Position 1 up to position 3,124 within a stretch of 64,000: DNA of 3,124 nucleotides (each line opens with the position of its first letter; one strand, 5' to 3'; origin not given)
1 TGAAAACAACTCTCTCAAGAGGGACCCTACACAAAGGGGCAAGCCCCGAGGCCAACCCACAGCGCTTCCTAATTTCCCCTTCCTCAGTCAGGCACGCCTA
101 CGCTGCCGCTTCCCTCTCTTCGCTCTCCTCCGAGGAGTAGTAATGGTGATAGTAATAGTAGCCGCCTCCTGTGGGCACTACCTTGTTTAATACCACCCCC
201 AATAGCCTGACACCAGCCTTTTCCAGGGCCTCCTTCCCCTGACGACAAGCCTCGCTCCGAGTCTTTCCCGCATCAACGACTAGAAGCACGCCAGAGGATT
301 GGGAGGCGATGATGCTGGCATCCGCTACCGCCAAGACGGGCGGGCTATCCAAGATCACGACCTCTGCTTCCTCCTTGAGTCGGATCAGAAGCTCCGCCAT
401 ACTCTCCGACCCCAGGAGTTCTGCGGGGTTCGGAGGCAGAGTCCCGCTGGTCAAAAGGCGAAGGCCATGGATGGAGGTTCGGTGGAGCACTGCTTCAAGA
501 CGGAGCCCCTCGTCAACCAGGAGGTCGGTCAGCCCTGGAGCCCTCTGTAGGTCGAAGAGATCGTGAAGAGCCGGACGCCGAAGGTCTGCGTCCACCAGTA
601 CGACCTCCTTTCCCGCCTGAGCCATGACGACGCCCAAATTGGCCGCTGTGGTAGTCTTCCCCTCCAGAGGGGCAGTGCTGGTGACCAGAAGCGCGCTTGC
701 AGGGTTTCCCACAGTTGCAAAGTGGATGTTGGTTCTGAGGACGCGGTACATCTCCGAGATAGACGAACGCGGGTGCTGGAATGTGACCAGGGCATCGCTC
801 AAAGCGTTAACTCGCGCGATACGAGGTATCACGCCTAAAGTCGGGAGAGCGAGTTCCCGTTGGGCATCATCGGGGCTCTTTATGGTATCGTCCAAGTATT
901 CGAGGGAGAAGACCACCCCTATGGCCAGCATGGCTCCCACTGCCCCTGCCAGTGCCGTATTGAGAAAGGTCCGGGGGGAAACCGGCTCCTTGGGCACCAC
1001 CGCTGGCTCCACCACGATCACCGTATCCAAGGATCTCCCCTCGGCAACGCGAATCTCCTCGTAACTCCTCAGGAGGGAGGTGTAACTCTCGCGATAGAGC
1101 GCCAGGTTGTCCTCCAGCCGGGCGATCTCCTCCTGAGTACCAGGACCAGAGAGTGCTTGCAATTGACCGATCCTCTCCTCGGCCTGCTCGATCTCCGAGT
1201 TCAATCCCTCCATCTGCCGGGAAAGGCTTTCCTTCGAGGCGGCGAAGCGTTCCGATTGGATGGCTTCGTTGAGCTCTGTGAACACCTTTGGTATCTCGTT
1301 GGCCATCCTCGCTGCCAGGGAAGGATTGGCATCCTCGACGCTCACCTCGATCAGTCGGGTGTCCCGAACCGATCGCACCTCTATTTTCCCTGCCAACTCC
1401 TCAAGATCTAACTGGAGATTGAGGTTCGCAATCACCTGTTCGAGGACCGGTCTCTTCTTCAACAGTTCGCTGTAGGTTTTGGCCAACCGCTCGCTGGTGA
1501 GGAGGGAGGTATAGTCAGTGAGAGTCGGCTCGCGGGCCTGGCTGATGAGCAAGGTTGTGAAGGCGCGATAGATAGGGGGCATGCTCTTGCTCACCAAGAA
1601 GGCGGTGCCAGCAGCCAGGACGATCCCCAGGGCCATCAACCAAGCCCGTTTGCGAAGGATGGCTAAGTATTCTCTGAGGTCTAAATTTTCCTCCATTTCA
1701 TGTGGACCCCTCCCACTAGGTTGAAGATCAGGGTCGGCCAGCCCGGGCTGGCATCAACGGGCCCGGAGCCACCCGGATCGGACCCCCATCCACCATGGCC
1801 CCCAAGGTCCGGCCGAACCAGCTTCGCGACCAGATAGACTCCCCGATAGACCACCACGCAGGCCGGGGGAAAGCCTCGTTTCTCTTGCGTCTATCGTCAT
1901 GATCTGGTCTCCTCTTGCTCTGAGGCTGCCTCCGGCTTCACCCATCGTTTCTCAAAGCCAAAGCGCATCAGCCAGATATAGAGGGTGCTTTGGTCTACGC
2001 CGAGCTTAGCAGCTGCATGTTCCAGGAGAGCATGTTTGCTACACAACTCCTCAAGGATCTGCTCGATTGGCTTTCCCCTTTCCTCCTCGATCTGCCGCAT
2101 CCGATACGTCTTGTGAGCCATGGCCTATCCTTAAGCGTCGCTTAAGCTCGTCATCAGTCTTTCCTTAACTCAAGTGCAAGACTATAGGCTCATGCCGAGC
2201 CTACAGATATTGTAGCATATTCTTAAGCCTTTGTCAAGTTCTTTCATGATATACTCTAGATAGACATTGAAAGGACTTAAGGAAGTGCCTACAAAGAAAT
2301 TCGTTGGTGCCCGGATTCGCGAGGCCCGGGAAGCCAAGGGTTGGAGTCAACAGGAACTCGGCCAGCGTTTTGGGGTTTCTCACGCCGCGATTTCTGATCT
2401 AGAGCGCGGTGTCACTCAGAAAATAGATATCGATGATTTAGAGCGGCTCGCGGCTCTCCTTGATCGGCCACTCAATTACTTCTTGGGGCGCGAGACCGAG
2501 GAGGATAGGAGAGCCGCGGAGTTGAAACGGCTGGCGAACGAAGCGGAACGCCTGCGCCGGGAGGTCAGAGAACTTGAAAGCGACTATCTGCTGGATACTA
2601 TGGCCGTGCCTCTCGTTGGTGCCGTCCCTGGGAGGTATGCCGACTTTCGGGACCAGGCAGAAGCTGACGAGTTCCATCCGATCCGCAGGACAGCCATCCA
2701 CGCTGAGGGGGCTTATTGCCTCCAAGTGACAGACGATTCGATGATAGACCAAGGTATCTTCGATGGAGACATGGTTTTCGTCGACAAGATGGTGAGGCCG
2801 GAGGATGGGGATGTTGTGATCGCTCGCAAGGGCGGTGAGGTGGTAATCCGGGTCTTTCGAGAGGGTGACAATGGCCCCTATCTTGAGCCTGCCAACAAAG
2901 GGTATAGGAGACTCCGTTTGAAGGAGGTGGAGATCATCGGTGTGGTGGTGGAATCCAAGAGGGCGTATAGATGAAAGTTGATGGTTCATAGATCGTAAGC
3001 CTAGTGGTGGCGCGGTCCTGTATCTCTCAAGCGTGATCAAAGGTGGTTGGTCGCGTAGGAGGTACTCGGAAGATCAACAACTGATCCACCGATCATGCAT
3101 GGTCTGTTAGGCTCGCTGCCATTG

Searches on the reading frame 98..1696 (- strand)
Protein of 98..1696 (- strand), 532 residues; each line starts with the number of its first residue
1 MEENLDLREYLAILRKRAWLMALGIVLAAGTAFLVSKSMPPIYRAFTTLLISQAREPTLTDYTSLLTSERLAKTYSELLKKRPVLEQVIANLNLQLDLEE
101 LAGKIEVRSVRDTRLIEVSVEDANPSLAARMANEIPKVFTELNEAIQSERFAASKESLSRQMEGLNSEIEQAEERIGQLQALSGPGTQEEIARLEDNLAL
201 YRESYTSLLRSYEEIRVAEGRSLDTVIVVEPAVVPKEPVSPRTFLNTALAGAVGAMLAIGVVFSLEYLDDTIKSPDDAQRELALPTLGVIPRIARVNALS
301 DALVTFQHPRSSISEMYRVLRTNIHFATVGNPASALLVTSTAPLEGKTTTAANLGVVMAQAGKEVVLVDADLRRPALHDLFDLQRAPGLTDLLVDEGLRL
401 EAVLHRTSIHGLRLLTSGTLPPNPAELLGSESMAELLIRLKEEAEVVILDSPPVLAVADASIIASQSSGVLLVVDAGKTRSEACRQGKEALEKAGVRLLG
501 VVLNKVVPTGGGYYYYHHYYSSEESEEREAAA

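Call 39: search_protein_families(library=pfam, proteins=[window:98-1696:-], max_evalue=0.00001)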
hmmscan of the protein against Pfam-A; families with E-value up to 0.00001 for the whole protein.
window:98-1696:- (532 aa): 5 families
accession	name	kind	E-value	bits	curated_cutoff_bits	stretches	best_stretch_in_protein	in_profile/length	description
PF02706.20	Wzz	-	1.9e-12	47.7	25.5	1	4-92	2-91/91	Chain length determinant protein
PF01656.29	CbiA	-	7.7e-12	45.7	25.4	1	344-509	9-86/125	CobQ/CobB/MinD/ParA nucleotide binding domain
PF13807.11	GNVR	-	2.7e-11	43.6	27.7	1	187-263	2-78/82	G-rich domain on putative tyrosine kinase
PF13614.12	AAA_31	-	7.1e-09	36.3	27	1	346-475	14-148/177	AAA domain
PF10609.15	ParA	-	1.9e-07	31.2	27.1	1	345-504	15-173/246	NUBPL iron-transfer P-loop NTPase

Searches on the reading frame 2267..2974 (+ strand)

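Call 39: search_protein_families(library=pfam, proteins=[window:2267-2974:+], max_evalue=0.00001)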
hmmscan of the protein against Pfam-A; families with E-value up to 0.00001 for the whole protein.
window:2267-2974:+ (235 aa): 5 families
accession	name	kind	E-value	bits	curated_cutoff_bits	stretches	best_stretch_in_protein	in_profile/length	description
PF00717.28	Peptidase_S24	-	2.8e-22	79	23.3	1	118-228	4-116/116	Peptidase S24-like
PF01381.28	HTH_3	-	9e-15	54.9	23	1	17-72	1-55/55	Helix-turn-helix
PF13560.12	HTH_31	-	2.4e-12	47.4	27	1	14-67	3-56/64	Helix-turn-helix domain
PF12844.13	HTH_19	-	3.7e-07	30.4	30.2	1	14-73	1-59/64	Helix-turn-helix domain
PF13744.12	HTH_37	-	3.9e-07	30.2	27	1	13-67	19-73/80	Helix-turn-helix domain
